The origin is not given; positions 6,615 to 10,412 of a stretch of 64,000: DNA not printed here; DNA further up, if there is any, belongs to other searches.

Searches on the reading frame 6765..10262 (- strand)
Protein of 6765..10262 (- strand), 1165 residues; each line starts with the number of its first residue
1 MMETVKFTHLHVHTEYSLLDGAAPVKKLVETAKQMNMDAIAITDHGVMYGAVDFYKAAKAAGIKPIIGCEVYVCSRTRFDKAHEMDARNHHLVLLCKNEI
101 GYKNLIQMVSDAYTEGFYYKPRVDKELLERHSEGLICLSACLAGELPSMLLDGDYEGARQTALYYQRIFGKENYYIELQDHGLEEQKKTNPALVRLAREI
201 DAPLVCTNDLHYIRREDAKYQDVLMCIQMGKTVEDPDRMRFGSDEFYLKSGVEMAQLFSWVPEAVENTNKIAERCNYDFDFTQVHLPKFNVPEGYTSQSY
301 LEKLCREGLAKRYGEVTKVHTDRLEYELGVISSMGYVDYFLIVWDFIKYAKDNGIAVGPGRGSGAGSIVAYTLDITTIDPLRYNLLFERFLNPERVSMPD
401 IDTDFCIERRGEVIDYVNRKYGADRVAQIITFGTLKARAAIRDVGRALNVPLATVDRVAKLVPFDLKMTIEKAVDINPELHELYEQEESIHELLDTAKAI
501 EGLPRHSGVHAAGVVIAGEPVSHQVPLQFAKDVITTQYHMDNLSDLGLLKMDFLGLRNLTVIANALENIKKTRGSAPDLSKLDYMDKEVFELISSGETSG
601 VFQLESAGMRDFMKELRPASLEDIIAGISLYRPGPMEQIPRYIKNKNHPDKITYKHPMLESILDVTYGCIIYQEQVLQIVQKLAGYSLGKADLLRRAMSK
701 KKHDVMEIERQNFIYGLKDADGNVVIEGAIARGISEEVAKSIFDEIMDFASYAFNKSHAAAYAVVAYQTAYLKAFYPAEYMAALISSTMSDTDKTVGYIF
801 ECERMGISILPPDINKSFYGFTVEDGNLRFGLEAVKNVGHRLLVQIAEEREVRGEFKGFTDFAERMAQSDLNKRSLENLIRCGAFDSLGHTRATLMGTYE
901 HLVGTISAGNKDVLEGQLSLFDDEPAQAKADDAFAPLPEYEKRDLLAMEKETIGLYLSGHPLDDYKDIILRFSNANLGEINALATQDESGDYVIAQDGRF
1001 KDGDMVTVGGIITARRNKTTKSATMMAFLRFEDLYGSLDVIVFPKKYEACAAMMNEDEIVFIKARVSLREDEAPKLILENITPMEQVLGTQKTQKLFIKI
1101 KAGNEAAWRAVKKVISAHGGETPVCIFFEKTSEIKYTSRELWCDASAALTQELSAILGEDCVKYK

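Call 31: search_protein_families(library=pfam, proteins=[window:6765-10262:-], max_evalue=0.00001)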
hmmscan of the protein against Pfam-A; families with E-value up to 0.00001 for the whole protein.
window:6765-10262:- (1165 aa): 5 families
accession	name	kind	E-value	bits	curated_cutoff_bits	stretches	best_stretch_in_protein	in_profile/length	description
PF07733.18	DNA_pol3_alpha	-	8.9e-106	353.7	23.9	1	299-555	1-260/260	Bacterial DNA polymerase III alpha NTPase domain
PF02811.25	PHP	-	1.9e-66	223.8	26.4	1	9-181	1-164/164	PHP domain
PF17657.6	DNA_pol3_finger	-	5.8e-61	205.1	22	1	558-719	1-164/166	Bacterial DNA polymerase III alpha subunit finger domain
PF14579.12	HHH_6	-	6.1e-30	103.7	25.6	1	806-895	1-90/90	Helix-hairpin-helix motif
PF01336.31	tRNA_anti-codon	-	3.7e-08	33.6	27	1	1006-1083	1-74/75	OB-fold nucleic acid binding domain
